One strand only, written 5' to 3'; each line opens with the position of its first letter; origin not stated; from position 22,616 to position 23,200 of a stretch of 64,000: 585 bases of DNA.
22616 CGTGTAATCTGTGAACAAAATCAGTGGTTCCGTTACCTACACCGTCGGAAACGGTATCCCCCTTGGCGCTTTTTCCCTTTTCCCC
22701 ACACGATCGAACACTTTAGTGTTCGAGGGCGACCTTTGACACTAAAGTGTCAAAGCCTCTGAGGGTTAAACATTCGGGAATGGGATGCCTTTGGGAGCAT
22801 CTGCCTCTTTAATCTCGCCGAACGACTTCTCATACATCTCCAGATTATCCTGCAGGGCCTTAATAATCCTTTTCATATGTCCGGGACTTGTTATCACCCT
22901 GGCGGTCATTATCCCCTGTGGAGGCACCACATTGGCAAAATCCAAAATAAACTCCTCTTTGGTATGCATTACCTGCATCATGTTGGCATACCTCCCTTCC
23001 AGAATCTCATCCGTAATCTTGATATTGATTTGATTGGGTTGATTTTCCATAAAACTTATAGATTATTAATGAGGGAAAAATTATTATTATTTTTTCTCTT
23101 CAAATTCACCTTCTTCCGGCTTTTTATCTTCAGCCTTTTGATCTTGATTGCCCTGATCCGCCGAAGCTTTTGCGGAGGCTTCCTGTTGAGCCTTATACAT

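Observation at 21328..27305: CIRCE/HrcA heat-shock operon with two extra genes (DUF3467 and a 427-aa unknown) between dnaK and dnaJ, and a degenerate second CIRCE-like repeat before dnaK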

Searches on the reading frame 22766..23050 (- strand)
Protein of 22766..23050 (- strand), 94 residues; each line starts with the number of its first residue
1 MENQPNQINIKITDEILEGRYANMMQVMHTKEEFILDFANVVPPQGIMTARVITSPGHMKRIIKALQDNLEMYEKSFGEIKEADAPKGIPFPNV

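Call 3: search_protein_families(library=pfam, proteins=[window:22766-23050:-], max_evalue=0.01)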
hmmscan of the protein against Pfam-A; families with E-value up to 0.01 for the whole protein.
window:22766-23050:- (94 aa): 1 family
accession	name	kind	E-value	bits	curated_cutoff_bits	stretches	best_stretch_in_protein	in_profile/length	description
PF11950.13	DUF3467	-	4.1e-23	81.7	25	1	3-81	10-91/92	Protein of unknown function (DUF3467)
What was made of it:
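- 22766..23050 (-): DUF3467 protein (94 aa), a fixed member of the Patescibacterial dnaK cluster. Call 3: PF11950, E=4e-23.
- Checked: (2) DUF3467 (22766-23050, minus strand) matches PF11950 at E=4e-23. hrcA, grpE, dnaK and dnaJ are also confirmed by Pfam (call 3).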

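Call 39: search_protein_families(library=ncbifam, proteins=[window:22766-23050:-], max_evalue=0.1)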
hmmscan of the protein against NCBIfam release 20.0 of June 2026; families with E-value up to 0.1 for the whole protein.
window:22766-23050:- (94 aa): 0 families

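Call 40: search_protein_families(library=padloc, proteins=[window:22766-23050:-], max_evalue=0.1)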
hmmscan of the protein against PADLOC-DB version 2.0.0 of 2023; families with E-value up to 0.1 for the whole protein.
window:22766-23050:- (94 aa): 0 families

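Call 61: find_homologous_proteins(query=window:22766-23050:-, max_evalue=0.00001)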
Query window:22766-23050:- (94 aa): 282 proteins with E <= 0.00001 among 282 candidates; the best 120 are listed.
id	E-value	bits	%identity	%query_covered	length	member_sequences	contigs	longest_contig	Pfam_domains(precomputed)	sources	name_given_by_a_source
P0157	3.9e-52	192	96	98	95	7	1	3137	PF11950.14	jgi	jgi:hypothetical protein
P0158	9.3e-50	184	90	100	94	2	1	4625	PF11950.14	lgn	-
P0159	6.7e-49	181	88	100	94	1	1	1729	PF11950.14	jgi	-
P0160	1.1e-48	181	89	98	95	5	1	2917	PF11950.14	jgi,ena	-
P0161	2.4e-48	180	89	100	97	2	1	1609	PF11950.14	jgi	jgi:hypothetical protein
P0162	8.7e-48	178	90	96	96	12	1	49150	PF11950.14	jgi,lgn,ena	-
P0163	6.5e-47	175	85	100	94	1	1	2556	PF11950.14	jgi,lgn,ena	-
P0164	9.8e-47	174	86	99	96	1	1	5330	PF11950.14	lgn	-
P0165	1.3e-45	171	84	100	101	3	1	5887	PF11950.14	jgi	jgi:hypothetical protein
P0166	1.4e-45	171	86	97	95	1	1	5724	PF11950.14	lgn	-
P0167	5.0e-45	169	82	98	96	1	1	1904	PF11950.14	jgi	jgi:hypothetical protein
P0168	2.9e-44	167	82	98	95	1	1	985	PF11950.14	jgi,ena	-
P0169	3.9e-44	166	79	100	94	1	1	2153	PF11950.14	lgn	-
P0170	1.2e-43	165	79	98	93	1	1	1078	PF11950.14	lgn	-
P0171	3.8e-43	163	80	99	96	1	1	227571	PF11950.14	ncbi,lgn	-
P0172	1.0e-42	162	80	93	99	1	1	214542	PF11950.14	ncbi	-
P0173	1.5e-42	161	80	98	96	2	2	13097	PF11950.14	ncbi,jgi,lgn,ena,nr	ncbi:MAG TPA: DUF3467 domain-containing protein [Candidatus Uhrbacteria bacterium]|nr:DUF3467 domain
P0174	1.7e-42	161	83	94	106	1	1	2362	PF11950.14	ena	-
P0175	2.5e-42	160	77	97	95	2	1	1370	PF11950.14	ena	-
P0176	2.9e-42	160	78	100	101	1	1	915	PF11950.14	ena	-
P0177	3.4e-42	160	76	99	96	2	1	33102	PF11950.14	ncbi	-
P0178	3.7e-42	160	74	99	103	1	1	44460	PF11950.14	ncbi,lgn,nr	ncbi:MAG: DUF3467 domain-containing protein [Patescibacteria group bacterium]|nr:DUF3467 domain-cont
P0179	4.0e-41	157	78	97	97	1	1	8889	PF11950.14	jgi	-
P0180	4.4e-41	156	75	99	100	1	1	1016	PF11950.14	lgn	-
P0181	5.1e-41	156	79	97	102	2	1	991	PF11950.14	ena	-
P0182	9.1e-41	155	75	99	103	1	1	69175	PF11950.14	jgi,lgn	jgi:hypothetical protein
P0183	4.7e-40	153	74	98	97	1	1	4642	PF11950.14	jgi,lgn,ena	-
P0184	4.8e-40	153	75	97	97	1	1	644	PF11950.14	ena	-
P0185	7.8e-40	152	77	96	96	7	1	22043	PF11950.14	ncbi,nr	ncbi:MAG: DUF3467 domain-containing protein [Candidatus Parcubacteria bacterium]|nr:DUF3467 domain-c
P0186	8.0e-40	152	71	98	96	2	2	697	PF11950.14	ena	-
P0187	8.0e-40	152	77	96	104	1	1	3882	PF11950.14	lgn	-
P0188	1.3e-39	152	71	98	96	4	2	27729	PF11950.14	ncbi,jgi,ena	jgi:hypothetical protein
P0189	2.9e-39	151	75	98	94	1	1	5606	PF11950.14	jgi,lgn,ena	-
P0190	9.5e-39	149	75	96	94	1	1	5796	PF11950.14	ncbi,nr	ncbi:MAG: DUF3467 domain-containing protein [Candidatus Parcubacteria bacterium]|nr:DUF3467 domain-c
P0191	2.5e-38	148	76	95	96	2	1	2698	PF11950.14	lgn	-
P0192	1.1e-37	146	73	94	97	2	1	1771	PF11950.14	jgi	jgi:uncharacterized protein DUF3467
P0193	2.5e-37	144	75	97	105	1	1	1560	PF11950.14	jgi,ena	-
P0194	2.1e-36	142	69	93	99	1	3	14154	PF11950.14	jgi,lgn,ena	-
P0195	3.5e-36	141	75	89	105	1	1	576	PF11950.14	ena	-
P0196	6.1e-36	140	73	95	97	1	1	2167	PF11950.14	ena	-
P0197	2.2e-35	138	69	94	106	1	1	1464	PF11950.14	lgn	-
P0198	3.0e-35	138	69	96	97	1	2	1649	PF11950.14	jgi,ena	jgi:hypothetical protein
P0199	3.4e-35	138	74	81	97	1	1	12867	PF11950.14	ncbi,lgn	-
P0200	1.1e-34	136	73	88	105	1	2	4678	PF11950.14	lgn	-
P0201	1.3e-33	133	66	88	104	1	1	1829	PF11950.14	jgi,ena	-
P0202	4.9e-33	131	71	90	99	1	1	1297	PF11950.14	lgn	-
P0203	1.1e-31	126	71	93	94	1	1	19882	PF11950.14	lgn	-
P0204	1.3e-31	126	67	93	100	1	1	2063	PF11950.14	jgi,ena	-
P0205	1.4e-31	126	65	90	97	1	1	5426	PF11950.14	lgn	-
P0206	1.5e-31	126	67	90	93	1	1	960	PF11950.14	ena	-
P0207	4.7e-31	124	64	93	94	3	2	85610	PF11950.14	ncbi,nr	ncbi:MAG: DUF3467 domain-containing protein [bacterium]|nr:DUF3467 domain-containing protein [bacter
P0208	6.1e-31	124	65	91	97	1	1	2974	PF11950.14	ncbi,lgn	-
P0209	6.3e-31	124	68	94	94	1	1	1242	PF11950.14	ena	-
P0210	8.6e-31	124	68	94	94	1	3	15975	PF11950.14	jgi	jgi:hypothetical protein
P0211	9.7e-31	123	69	88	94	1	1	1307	PF11950.14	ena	-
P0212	9.9e-31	123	66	94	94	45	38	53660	PF11950.14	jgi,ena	jgi:hypothetical protein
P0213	1.3e-30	123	67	94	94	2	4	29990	PF11950.14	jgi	jgi:hypothetical protein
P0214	1.4e-30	123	67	84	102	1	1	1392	PF11950.14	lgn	-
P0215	1.4e-30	123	67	86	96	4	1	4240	PF11950.14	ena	-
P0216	1.7e-30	123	67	91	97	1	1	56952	PF11950.14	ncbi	-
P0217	1.7e-30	123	67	94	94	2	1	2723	PF11950.14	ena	-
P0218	1.8e-30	123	67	90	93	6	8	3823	PF11950.14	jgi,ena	-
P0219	1.9e-30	122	67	97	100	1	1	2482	PF11950.14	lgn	-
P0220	2.3e-30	122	67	94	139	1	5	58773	PF11950.14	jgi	jgi:hypothetical protein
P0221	2.7e-30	122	68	81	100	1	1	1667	PF11950.14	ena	-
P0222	3.4e-30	122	64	97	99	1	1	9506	PF11950.14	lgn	-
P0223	3.4e-30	122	69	91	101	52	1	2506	PF11950.14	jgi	jgi:hypothetical protein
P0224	4.5e-30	121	64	93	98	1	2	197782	PF11950.14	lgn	-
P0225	4.6e-30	121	65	90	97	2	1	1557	PF11950.14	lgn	-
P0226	4.8e-30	121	67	89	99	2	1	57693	PF11950.14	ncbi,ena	-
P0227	5.5e-30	121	69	88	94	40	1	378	PF11950.14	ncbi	-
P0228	6.4e-30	121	69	91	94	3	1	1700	PF11950.14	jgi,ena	-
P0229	7.2e-30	121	67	83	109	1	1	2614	PF11950.14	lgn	-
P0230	8.4e-30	120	66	90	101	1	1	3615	PF11950.14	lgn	-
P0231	8.5e-30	120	63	94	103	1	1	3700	PF11950.14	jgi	jgi:hypothetical protein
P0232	9.1e-30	120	65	90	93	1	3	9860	PF11950.14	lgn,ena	-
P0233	1.0e-29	120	69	90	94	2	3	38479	PF11950.14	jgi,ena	-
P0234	1.2e-29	120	67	94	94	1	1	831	PF11950.14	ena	-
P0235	1.2e-29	120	68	90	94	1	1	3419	PF11950.14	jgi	jgi:hypothetical protein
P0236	1.5e-29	120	64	93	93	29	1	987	PF11950.14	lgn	-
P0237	1.6e-29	120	69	83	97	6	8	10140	PF11950.14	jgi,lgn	jgi:hypothetical protein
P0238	1.8e-29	119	67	91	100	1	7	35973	PF11950.14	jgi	jgi:hypothetical protein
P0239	1.8e-29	119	65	94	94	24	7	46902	PF11950.14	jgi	jgi:hypothetical protein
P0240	2.0e-29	119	68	90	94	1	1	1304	PF11950.14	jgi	jgi:hypothetical protein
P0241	2.3e-29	119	66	84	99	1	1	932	PF11950.14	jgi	jgi:hypothetical protein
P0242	2.3e-29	119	67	89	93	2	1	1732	PF11950.14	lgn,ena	-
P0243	2.4e-29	119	66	91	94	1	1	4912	PF11950.14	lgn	-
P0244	3.0e-29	119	63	95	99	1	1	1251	PF11950.14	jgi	jgi:hypothetical protein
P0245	3.5e-29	118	64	93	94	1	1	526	PF11950.14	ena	-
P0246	4.6e-29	118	66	91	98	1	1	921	PF11950.14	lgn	-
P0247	4.7e-29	118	67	90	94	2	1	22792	PF11950.14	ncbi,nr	ncbi:MAG: hypothetical protein A2Y65_02490 [Deltaproteobacteria bacterium RBG_13_52_11]|nr:MAG: hypo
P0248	9.9e-29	117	62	95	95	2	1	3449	PF11950.14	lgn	-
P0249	1.0e-28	117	62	93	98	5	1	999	PF11950.14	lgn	-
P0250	1.1e-28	117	63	93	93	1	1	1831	PF11950.14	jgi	jgi:hypothetical protein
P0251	1.2e-28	117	63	85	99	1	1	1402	PF11950.14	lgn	-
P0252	1.2e-28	117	61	96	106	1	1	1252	PF11950.14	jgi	jgi:hypothetical protein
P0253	1.3e-28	117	63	100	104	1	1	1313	PF11950.14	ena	-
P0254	1.5e-28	116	60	93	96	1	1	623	PF11950.14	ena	-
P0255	1.8e-28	116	63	87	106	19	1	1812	PF11950.14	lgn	-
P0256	1.9e-28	116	63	93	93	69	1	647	PF11950.14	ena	-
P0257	2.1e-28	116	63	94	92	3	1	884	PF11950.14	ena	-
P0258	2.4e-28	116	64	90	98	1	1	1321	PF11950.14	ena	-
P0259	2.7e-28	116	63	93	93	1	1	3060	PF11950.14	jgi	-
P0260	3.0e-28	115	62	95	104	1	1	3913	PF11950.14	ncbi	-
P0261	3.2e-28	115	65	87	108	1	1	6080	PF11950.14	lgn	-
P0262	3.3e-28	115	64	91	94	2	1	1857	PF11950.14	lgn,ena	-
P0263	3.3e-28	115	66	87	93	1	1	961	PF11950.14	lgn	-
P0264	3.4e-28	115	63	86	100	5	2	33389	PF11950.14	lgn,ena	-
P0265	4.0e-28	115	66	91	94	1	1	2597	PF11950.14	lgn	-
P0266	5.6e-28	115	69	81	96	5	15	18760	PF11950.14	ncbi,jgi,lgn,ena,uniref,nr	ncbi:MAG: DUF3467 domain-containing protein [Candidatus Kerfeldbacteria bacterium CG08_land_8_20_14_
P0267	6.6e-28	114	60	95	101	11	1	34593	PF11950.14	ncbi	-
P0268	7.5e-28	114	63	93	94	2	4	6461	PF11950.14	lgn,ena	-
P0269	7.6e-28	114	64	80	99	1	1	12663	PF11950.14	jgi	-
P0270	7.9e-28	114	61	93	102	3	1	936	PF11950.14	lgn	-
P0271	8.3e-28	114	67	83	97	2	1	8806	PF11950.14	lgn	-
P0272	8.5e-28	114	63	81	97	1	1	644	PF11950.14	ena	-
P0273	9.0e-28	114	63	93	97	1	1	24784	PF11950.14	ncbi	-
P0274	1.1e-27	114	67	86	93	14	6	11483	PF11950.14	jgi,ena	-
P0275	1.1e-27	114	60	94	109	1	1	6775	PF11950.14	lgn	-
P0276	1.1e-27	114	59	100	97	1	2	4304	PF11950.14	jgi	jgi:hypothetical protein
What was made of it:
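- On DUF3467 (PF11950): 282 homologues at 59-96% identity (call 61).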

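Call 62: find_encoding_contigs(protein=P0247, flank=6000, max_places=2)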
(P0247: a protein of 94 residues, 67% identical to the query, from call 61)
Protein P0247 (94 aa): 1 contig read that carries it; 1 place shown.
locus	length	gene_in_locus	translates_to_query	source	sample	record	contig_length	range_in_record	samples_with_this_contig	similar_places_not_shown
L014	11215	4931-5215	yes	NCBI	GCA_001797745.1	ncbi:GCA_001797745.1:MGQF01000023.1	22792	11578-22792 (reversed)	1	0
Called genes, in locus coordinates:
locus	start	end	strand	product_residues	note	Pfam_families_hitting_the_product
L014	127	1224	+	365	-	PF02239:Cytochrom_D1 (faint), PF10282:Lactonase (faint), PF22494:choice_anch_I (faint), PF23414:Beta-prop_EML_2 (faint), PF25174:Beta-prop_THOC3 (faint), PF08450:SGL (faint), PF01731:Arylesterase (faint), PF21783:YNCE (weak)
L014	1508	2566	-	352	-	PF04551:GcpE, PF26540:GcpE_C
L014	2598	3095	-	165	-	PF01467:CTP_transf_like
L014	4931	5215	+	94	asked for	PF11950:DUF3467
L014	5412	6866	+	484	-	PF01734:Patatin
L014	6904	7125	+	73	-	-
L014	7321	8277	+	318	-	PF02737:3HCDH_N, PF03446:NAD_binding_2 (faint), PF00725:3HCDH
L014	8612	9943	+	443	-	PF00989:PAS (faint), PF08448:PAS_4 (faint), PF13426:PAS_9 (weak), PF08447:PAS_3, PF13426:PAS_9 (weak), PF00196:GerE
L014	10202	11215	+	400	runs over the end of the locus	PF13433:Peripla_BP_5, PF13458:Peripla_BP_6, PF13433:Peripla_BP_5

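Call 63: find_encoding_contigs(protein=P0266, flank=6000, max_places=4)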
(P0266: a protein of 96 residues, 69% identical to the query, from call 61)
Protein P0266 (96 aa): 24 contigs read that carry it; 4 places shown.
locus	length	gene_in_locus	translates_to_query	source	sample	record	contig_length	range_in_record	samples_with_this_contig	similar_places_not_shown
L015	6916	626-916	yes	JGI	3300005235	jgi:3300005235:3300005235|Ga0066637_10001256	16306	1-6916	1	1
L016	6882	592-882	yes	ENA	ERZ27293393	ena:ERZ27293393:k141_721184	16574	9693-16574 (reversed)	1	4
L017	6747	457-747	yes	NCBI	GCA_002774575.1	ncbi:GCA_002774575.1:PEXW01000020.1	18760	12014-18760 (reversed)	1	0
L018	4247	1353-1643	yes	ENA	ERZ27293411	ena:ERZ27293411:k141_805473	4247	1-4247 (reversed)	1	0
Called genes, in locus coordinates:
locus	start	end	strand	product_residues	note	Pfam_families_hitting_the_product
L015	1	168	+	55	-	?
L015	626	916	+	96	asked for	PF11950:DUF3467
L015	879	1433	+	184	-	PF01797:Y1_Tnp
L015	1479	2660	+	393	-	-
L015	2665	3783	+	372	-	PF00226:DnaJ, PF01556:DnaJ_C, PF00684:DnaJ_CXXCXGXG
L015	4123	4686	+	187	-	-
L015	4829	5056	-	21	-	-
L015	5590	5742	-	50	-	-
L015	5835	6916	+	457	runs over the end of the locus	PF00133:tRNA-synt_1 (faint), PF01406:tRNA-synt_1e, PF01921:tRNA-synt_1f (faint), PF09334:tRNA-synt_1g, PF09190:DALR_2 (weak)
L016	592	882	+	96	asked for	PF11950:DUF3467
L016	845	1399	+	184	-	PF01797:Y1_Tnp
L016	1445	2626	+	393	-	-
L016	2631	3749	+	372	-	PF00226:DnaJ, PF01556:DnaJ_C, PF00684:DnaJ_CXXCXGXG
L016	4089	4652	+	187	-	-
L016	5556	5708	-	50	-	-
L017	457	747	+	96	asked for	PF11950:DUF3467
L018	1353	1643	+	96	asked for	PF11950:DUF3467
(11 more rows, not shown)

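Call 64: find_encoding_contigs(protein=P0212, flank=6000, max_places=4)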
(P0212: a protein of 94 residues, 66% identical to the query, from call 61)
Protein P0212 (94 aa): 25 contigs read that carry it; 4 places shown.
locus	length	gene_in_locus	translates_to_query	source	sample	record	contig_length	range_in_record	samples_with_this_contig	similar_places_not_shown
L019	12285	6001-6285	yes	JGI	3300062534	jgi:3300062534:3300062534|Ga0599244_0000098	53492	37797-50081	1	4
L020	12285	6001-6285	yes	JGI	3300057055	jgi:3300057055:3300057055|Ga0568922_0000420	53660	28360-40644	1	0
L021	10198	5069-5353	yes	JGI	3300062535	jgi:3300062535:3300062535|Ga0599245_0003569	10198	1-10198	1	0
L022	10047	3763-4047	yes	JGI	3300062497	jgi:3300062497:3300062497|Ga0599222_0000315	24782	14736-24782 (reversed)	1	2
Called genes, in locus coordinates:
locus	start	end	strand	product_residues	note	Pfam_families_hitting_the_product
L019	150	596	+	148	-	-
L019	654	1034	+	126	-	-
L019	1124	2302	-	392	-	PF07075:NamZ_N, PF20732:NamZ_C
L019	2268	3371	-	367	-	PF00933:Glyco_hydro_3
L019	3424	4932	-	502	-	PF02310:B12-binding, PF04055:Radical_SAM, PF13282:DUF4070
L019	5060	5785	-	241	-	PF00753:Lactamase_B, PF23023:Anti-Pycsar_Apyc1 (faint)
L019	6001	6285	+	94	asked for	PF11950:DUF3467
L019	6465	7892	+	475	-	PF01734:Patatin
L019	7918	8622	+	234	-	PF08713:DNA_alkylation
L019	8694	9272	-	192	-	PF03843:Slp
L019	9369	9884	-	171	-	PF03843:Slp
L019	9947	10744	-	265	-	PF01590:GAF (weak), PF13185:GAF_2 (weak)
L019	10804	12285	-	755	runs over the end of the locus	PF01564:Spermine_synth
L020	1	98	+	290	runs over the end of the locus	-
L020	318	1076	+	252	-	PF18742:DpnII-MboI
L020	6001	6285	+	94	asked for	PF11950:DUF3467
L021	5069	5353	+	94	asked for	PF11950:DUF3467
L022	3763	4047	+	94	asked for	PF11950:DUF3467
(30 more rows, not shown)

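Call 73: search_solved_structures(query=A5, max_evalue=10, show_alignments=2)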
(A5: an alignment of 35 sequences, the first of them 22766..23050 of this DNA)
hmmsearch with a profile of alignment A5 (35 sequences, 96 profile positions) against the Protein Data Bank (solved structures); distinct sequences matched with E-value up to 10: 9.
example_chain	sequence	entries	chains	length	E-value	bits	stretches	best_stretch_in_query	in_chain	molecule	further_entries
3rpm_A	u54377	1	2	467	0.088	15.7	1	22-70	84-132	Beta-N-acetyl-hexosaminidase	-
4az7_A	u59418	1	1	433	0.095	15.6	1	22-70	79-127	BETA-N-ACETYLHEXOSAMINIDASE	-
2yl8_A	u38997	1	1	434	0.095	15.6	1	22-70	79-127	BETA-N-ACETYLHEXOSAMINIDASE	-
2yl6_A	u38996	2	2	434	0.095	15.6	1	22-70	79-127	BETA-N-ACETYLHEXOSAMINIDASE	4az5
4azb_A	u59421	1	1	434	0.095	15.6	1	22-70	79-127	BETA-N-ACETYLHEXOSAMINIDASE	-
4az6_A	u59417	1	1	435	0.095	15.6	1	22-70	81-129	BETA-N-ACETYLHEXOSAMINIDASE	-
2yll_A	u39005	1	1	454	0.1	15.5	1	22-70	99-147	BETA-N-ACETYLHEXOSAMINIDASE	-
7p1w_A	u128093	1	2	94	0.8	12.7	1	31-84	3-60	Putative regulatory protein GTNG_1019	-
6jcv_A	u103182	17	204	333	1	12.3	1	13-42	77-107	Putative ketol-acid reductoisomerase 2 | ketol-acid reductoisomerase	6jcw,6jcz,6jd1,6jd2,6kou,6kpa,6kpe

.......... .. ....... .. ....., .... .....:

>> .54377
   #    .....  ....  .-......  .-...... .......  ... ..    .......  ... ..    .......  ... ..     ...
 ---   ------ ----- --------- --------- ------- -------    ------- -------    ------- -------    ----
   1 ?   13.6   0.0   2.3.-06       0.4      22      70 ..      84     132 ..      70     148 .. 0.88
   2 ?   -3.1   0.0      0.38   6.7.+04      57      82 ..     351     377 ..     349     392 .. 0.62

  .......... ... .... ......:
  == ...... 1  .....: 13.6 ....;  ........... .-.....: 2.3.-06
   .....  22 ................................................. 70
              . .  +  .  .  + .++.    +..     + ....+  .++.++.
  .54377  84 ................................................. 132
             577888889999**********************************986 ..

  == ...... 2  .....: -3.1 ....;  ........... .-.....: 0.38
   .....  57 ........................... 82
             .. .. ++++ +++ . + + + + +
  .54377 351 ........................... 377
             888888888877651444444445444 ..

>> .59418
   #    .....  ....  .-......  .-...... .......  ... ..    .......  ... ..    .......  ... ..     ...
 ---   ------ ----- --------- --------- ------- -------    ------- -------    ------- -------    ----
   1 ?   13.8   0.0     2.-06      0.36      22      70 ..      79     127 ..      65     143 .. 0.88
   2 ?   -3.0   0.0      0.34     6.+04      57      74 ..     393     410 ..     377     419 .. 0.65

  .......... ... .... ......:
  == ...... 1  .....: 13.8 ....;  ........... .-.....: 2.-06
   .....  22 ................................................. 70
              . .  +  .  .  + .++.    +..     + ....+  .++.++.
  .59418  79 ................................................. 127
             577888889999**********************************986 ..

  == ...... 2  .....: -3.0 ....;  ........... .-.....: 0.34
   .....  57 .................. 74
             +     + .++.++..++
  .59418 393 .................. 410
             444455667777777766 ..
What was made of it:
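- On SecB-like chaperone fold (considered for DUF3467): No PDB relative was found by profile search (call 73).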

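Call 76: find_related_loci(query=A5, collection=metagenome_contigs, flank=6000)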
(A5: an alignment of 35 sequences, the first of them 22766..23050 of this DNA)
Query A5 (94 aa) in metagenome_contigs; peptide patterns used: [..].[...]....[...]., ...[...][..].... (x = any residue, [..] = any of these).
600 stretches matched a pattern (row limit reached: there are more); 517 encode a relative of the query (tblastn E <= 1e-3); the best 80 are kept; 80 distinct loci.
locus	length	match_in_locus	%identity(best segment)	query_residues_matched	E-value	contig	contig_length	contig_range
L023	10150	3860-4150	89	1-94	8e-54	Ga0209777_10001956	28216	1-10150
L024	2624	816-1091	89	3-94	4e-53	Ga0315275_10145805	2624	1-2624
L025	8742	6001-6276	90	3-94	1e-52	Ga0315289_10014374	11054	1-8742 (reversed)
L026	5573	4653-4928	88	3-94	2e-52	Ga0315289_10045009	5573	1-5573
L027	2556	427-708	85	1-94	8e-52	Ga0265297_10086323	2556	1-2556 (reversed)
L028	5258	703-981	75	3-94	1e-44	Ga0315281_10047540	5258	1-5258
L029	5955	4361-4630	76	3-92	2e-44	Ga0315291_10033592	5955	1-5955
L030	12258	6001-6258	69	3-86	4e-37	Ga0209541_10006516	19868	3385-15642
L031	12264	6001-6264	61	1-88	1e-36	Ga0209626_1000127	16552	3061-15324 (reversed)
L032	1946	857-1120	61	1-88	9e-37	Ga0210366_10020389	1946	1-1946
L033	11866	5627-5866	66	9-88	1e-36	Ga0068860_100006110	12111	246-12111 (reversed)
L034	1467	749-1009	61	2-88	2e-37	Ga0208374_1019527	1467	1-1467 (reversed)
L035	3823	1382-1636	67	3-87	1e-36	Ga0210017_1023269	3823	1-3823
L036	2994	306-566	62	2-88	1e-36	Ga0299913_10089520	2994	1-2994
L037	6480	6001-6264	67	2-89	1e-36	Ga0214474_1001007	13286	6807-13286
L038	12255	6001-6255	67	2-86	2e-36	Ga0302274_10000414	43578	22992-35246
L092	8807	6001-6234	69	10-87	7e-34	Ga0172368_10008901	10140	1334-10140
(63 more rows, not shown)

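Call 87: search_protein_families(library=phrogs, proteins=[window:22766-23050:-], max_evalue=0.01)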
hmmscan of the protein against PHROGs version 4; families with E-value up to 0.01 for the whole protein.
window:22766-23050:- (94 aa): 1 family
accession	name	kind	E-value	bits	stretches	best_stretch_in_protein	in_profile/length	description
phrog_7919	-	unknown function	1.1e-10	42.7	1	7-85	13-91/105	-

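Call 115: search_protein_families(library=ncbifam, proteins=[L038:2611-3498:+, L092:1955-2656:+], max_evalue=0.001)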
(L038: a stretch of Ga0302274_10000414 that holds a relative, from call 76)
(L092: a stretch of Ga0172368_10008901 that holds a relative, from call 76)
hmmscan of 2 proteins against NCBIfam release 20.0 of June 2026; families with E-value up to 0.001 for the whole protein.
L038:2611-3498:+ (295 aa): 2 families
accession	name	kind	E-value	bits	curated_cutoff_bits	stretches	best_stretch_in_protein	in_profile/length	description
TIGR00331.1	hrcA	equivalog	2.9e-59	201.3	197.2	2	50-177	2-126/338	heat-inducible transcriptional repressor HrcA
NF003033.0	PRK03911.1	equivalog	8.1e-17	61.7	248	1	50-160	5-115/264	HrcA family transcriptional regulator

L092:1955-2656:+ (234 aa): 3 families
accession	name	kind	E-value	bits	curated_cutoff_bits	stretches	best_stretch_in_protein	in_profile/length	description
TIGR00331.1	hrcA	equivalog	9.9e-57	193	197.2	2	4-124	1-123/338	heat-inducible transcriptional repressor HrcA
NF003033.0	PRK03911.1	equivalog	4.2e-21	75.8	248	1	6-118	6-119/264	HrcA family transcriptional regulator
NF041397.1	TranRegGlpR_Halo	equivalog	0.00019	21.1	300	1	12-68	8-61/253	HTH-type transcriptional regulator GlpR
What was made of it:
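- On HrcA/CIRCE regulon: This is a short 231-aa variant with an intact N-terminal winged-helix region (calls 3, 115).
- Closest known: HrcA/CIRCE-regulated dnaK operon of Firmicutes. Different: HrcA is about 100 residues shorter (call 115).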
